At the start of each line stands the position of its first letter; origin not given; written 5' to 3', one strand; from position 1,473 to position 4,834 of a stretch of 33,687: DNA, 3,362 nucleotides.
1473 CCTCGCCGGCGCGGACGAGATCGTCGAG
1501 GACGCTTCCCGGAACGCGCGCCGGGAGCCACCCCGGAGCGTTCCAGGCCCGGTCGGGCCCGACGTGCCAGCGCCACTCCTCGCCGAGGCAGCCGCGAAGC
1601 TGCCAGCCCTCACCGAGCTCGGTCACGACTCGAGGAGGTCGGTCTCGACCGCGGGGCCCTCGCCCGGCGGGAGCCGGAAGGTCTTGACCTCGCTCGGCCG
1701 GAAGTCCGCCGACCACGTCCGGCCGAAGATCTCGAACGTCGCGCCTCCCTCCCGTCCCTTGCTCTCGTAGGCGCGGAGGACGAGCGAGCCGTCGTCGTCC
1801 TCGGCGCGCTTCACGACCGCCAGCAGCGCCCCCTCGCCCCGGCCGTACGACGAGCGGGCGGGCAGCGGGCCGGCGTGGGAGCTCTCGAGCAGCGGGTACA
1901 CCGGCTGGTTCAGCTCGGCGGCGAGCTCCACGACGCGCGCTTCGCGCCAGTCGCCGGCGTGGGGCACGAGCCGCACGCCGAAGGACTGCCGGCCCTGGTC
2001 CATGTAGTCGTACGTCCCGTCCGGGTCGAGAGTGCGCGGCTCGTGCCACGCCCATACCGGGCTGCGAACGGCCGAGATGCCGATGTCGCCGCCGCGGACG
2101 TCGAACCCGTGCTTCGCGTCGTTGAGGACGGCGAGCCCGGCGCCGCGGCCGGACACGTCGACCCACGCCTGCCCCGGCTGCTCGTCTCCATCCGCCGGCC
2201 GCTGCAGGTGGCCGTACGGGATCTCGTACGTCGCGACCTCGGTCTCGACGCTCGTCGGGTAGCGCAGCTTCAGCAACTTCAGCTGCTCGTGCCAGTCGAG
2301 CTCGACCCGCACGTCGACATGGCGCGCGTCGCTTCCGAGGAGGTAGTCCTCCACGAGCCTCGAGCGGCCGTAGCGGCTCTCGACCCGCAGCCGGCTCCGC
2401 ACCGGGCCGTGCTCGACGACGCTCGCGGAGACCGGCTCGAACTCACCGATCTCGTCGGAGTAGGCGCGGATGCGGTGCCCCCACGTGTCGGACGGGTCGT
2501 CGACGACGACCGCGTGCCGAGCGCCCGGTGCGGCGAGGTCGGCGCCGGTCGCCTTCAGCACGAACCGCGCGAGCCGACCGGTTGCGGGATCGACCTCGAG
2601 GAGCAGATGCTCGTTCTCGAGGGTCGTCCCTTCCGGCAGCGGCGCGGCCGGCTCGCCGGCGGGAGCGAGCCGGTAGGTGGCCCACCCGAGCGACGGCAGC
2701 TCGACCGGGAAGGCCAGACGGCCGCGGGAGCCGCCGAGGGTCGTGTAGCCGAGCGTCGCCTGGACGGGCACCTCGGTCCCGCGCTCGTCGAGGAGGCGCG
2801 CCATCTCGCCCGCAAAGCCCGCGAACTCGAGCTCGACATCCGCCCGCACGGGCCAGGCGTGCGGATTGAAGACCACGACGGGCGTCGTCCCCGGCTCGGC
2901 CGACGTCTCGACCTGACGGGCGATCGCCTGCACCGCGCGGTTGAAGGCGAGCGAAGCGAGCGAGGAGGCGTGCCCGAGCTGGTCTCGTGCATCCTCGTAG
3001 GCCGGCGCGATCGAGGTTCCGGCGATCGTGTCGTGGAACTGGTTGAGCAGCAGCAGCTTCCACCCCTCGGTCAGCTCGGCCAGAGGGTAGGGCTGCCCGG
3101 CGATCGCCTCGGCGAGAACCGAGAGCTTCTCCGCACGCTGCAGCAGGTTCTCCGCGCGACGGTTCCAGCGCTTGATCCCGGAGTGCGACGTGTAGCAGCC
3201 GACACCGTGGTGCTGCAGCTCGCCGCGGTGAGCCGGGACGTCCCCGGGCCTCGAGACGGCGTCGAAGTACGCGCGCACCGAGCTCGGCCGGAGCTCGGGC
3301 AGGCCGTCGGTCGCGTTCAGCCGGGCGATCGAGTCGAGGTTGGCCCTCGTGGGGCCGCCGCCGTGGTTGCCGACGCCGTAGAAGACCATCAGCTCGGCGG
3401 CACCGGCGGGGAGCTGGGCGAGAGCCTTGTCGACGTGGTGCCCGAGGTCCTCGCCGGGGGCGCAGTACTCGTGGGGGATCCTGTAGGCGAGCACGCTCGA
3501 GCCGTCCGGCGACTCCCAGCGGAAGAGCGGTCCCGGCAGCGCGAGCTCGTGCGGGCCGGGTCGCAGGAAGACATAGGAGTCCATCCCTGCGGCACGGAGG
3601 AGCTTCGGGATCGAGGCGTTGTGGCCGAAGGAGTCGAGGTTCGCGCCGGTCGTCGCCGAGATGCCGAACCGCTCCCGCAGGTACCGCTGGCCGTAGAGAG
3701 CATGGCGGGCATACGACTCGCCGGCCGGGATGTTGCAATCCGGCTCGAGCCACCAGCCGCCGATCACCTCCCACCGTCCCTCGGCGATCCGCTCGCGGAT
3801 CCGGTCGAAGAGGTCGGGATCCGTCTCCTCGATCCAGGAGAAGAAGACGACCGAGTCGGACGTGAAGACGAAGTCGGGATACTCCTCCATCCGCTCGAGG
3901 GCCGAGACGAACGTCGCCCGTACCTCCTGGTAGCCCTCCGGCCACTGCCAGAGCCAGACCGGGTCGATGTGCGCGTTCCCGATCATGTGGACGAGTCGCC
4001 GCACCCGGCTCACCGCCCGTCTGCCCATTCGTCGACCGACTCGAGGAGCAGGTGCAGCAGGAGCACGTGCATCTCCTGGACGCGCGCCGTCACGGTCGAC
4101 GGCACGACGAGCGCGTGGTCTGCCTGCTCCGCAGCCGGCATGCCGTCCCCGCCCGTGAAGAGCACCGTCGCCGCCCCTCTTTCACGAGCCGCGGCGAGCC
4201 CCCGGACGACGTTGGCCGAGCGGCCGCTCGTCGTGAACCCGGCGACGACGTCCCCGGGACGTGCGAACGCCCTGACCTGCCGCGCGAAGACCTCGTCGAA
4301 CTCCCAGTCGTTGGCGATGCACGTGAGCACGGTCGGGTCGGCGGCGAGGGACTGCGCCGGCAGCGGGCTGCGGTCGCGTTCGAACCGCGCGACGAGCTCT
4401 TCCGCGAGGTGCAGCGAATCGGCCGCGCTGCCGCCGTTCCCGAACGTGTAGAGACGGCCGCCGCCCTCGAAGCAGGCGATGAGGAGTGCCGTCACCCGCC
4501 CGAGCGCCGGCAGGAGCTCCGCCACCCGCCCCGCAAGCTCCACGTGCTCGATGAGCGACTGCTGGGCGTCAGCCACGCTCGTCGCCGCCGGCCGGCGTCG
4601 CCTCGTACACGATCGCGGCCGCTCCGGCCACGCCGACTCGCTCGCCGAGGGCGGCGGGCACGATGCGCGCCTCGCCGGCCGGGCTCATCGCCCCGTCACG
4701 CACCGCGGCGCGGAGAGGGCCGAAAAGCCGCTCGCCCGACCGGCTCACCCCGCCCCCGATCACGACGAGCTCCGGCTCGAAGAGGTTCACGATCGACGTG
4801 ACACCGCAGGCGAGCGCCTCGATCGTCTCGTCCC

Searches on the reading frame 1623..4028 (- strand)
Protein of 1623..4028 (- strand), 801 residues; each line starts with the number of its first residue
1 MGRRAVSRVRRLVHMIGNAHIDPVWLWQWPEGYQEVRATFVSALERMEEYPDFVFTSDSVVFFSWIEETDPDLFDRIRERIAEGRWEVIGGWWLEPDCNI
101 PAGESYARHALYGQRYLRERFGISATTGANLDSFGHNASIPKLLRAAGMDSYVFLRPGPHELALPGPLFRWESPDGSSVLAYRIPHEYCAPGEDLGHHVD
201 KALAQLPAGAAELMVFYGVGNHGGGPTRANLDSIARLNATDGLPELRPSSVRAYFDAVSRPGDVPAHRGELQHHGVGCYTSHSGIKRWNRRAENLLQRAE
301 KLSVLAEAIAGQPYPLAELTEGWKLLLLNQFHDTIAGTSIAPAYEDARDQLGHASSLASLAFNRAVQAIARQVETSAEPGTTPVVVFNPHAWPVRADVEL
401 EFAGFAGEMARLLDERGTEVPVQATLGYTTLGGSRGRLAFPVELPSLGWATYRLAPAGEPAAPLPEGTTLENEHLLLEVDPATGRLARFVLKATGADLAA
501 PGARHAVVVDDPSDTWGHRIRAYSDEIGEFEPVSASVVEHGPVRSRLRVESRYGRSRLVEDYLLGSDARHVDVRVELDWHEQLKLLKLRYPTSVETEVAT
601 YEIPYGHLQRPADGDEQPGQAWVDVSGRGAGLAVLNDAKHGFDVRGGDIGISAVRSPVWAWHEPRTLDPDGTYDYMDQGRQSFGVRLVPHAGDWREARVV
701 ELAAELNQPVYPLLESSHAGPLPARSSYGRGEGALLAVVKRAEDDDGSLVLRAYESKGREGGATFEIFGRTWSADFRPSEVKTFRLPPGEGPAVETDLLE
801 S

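Call 11: search_protein_families(library=pfam, proteins=[window:1623-4028:-], max_evalue=0.0001)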
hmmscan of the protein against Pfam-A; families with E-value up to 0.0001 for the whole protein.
window:1623-4028:- (801 aa): 3 families
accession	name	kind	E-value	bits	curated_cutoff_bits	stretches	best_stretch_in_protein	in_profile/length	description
PF01074.27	Glyco_hydro_38N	-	7.6e-61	206.3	25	1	13-260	2-257/270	Glycosyl hydrolases family 38 N-terminal domain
PF07748.19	Glyco_hydro_38C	-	9.1e-32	111.4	25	1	470-661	1-204/206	Glycosyl hydrolases family 38 C-terminal domain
PF09261.16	Alpha-mann_mid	-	1.9e-21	76.4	31.1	1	277-367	5-94/96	Alpha mannosidase middle domain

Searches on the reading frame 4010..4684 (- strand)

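Call 12: search_protein_families(library=pfam, proteins=[window:4010-4684:-], max_evalue=0.0001)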
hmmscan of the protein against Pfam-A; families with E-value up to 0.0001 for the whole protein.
window:4010-4684:- (224 aa): 2 families
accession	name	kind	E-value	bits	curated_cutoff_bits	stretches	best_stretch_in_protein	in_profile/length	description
PF13580.11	SIS_2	-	4.2e-21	75.9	27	1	56-178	16-138/138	SIS domain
PF01380.27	SIS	-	1.6e-08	34.8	25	1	134-197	44-107/131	SIS domain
